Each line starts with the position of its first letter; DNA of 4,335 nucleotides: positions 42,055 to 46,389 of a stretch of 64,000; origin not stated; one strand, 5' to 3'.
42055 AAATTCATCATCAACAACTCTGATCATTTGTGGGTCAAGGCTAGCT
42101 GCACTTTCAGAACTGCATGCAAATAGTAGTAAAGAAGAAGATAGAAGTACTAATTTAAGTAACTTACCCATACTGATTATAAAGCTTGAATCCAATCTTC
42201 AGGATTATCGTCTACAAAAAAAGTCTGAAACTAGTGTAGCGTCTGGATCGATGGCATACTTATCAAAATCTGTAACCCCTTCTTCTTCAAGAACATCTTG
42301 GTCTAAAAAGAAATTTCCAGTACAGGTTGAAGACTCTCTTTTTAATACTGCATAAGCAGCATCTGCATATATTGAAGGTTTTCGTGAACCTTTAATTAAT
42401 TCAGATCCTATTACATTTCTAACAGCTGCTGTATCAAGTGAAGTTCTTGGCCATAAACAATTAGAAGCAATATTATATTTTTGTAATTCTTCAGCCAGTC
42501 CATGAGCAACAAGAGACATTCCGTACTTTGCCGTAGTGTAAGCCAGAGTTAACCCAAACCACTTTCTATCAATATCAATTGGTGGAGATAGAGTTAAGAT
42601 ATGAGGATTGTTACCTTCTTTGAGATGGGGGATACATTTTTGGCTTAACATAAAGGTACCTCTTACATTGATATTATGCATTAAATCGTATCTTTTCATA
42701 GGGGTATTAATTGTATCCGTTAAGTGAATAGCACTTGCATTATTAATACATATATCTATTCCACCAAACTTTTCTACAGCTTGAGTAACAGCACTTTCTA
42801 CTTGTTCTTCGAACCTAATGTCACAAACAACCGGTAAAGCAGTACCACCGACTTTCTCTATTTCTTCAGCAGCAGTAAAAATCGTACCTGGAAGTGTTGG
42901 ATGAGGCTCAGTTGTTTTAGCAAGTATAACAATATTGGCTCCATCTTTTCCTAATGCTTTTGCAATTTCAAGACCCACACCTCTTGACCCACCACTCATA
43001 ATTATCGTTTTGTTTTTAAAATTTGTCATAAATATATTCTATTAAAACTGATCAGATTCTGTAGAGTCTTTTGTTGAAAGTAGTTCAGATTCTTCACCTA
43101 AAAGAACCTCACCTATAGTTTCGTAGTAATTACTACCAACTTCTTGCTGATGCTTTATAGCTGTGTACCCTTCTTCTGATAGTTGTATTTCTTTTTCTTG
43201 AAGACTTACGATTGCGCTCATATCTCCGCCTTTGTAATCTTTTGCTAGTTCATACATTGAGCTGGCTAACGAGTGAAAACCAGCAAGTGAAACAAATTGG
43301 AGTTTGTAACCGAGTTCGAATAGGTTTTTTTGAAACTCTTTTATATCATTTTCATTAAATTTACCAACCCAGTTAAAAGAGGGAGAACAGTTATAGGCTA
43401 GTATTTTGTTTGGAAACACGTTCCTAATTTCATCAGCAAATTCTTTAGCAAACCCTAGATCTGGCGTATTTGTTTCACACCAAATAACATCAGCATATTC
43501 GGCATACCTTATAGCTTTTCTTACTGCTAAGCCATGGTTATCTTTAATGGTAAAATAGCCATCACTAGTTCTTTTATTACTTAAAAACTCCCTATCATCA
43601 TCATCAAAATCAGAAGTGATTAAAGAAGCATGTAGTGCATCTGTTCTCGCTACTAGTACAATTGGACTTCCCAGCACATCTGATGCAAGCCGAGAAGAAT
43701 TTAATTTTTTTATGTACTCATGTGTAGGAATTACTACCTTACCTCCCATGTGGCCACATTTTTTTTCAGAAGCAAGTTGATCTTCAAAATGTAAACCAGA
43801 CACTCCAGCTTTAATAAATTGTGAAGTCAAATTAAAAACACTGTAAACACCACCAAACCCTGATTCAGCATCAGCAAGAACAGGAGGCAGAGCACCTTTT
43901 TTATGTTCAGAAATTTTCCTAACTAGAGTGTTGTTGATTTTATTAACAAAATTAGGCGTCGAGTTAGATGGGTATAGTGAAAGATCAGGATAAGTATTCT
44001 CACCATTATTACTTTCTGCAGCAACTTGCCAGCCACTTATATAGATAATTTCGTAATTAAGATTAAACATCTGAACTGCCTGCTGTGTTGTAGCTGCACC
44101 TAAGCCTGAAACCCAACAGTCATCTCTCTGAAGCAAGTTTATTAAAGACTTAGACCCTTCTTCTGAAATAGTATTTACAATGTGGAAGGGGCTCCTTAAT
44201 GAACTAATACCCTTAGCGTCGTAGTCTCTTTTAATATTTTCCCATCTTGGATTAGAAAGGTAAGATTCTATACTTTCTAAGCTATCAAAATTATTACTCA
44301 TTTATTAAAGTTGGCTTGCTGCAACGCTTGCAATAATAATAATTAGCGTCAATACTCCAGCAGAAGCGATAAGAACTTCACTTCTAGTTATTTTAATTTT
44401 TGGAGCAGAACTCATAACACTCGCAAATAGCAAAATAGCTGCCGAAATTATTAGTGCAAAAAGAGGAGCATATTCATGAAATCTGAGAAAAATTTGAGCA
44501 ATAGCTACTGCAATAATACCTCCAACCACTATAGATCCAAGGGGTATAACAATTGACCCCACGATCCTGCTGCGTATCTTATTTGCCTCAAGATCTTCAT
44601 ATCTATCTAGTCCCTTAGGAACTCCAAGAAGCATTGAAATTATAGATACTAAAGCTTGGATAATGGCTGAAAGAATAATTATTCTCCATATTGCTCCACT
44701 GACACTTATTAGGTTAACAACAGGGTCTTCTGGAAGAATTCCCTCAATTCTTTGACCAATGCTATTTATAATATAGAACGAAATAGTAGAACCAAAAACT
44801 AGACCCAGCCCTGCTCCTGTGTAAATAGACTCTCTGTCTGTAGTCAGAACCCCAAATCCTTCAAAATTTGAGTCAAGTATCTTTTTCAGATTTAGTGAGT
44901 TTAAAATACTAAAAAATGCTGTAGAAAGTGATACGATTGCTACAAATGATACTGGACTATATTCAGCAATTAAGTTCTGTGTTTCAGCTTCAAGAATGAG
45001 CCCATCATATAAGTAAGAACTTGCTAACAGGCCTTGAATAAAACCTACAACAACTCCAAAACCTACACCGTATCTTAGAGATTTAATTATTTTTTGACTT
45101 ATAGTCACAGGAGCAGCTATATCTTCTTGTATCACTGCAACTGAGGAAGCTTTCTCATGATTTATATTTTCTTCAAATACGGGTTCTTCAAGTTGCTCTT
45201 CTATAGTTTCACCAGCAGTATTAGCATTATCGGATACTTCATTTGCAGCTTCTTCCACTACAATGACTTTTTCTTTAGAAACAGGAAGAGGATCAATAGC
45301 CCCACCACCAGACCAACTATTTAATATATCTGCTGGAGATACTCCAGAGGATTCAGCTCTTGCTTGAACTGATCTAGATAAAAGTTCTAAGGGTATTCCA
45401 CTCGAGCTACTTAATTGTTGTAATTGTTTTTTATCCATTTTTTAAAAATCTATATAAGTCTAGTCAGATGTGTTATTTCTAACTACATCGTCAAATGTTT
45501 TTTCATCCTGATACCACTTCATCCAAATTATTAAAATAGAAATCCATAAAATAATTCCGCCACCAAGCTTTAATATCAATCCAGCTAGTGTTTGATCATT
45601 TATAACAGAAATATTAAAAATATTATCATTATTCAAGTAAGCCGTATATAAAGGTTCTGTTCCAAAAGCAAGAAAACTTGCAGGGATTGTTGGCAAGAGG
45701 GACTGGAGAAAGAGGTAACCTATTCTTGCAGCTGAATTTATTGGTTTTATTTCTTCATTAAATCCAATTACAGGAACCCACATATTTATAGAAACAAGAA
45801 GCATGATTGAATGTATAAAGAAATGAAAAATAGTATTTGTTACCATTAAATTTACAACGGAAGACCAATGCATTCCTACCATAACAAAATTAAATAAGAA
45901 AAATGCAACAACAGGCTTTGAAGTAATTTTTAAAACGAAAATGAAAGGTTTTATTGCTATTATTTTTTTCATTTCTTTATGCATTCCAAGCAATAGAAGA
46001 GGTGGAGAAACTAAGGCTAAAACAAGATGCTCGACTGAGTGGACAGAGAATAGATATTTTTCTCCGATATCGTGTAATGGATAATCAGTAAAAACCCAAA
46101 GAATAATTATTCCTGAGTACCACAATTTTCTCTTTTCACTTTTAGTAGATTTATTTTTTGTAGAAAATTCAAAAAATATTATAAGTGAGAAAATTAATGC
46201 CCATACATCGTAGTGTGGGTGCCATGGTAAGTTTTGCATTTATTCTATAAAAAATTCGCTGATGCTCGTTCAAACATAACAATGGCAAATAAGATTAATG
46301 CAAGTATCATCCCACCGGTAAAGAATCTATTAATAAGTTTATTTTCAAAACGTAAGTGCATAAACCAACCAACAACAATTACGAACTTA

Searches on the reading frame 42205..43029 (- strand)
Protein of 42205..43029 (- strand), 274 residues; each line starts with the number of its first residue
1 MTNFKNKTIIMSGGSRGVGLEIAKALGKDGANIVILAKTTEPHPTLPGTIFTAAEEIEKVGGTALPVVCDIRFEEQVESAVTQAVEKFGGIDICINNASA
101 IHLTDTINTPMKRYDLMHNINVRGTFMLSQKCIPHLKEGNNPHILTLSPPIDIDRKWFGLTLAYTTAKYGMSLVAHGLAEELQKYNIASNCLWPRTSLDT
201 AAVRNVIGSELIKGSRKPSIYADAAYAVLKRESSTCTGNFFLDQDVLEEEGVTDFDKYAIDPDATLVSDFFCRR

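Call 18: search_protein_families(library=ncbifam, max_evalue=1e-20, proteins=[window:42205-43029:-])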
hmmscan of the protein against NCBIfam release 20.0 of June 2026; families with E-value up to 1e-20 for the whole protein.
window:42205-43029:- (274 aa): 28 families (the best 25 are shown)
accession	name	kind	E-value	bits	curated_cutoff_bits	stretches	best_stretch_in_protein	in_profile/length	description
NF006133.0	PRK08278.1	subfamily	2.7e-127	423.5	250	1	2-272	2-273/278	SDR family oxidoreductase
NF006070.0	PRK08213.1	subfamily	8.3e-30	104.2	279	1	3-194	9-196/259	gluconate 5-dehydrogenase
NF005559.1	PRK07231.1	subfamily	1.4e-29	103.3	215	1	4-208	2-196/249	glucose 1-dehydrogenase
NF040490.1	SDR_subfam_3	subfamily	1.3e-28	100.3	385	1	5-197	3-198/268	mycofactocin-coupled SDR family oxidoreductase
NF009093.0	PRK12429.1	subfamily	3.3e-28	98.7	258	1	3-207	2-196/259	3-hydroxybutyrate dehydrogenase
NF005806.0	PRK07666.1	equivalog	5e-27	94.7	286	1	1-197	2-189/239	3-ketoacyl-ACP reductase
TIGR03971.1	SDR_subfam_1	subfamily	2.9e-26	92.4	300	1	5-215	2-215/271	mycofactocin-coupled SDR family oxidoreductase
NF005594.0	PRK07326.1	equivalog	3.2e-26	92.4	271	1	2-195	2-184/237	SDR family oxidoreductase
NF005909.0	PRK07890.1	subfamily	2.5e-25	89.2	258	1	3-194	4-186/260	short chain dehydrogenase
NF009931.0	PRK13394.1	subfamily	5.8e-25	88.3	340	1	1-195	2-188/262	3-hydroxybutyrate dehydrogenase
NF005853.0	PRK07774.1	equivalog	6.5e-24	84.7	303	1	2-213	2-203/250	SDR family oxidoreductase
NF005681.0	PRK07478.1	subfamily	1.6e-23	83.4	267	1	1-205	1-197/254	SDR family oxidoreductase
NF004203.0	PRK05653.2-4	subfamily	4.2e-23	82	313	1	3-204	3-196/260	3-oxoacyl-ACP reductase FabG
NF004825.0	PRK06181.1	equivalog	4.8e-23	81.8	215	1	1-140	1-134/268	SDR family oxidoreductase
NF004198.0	PRK05653.1-3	equivalog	5.6e-23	81.7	296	1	3-206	4-197/248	3-oxoacyl-ACP reductase FabG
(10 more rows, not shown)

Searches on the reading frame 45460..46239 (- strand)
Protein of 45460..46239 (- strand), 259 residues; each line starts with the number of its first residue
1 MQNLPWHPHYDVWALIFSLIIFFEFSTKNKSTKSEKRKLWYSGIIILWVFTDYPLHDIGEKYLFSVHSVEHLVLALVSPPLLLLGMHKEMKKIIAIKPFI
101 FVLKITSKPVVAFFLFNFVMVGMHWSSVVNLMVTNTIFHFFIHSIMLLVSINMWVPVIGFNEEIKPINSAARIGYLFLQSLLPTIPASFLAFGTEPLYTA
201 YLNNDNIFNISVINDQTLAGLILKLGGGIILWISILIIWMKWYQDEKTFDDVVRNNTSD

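Call 19: search_protein_families(library=ncbifam, max_evalue=1e-20, proteins=[window:45460-46239:-])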
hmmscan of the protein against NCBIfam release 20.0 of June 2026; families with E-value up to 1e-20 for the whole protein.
window:45460-46239:- (259 aa): 1 family
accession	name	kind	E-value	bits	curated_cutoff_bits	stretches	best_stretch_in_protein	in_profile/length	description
TIGR02737.1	caa3_CtaG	equivalog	3.7e-24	85.8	279.35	1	25-204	36-215/281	cytochrome c oxidase assembly factor CtaG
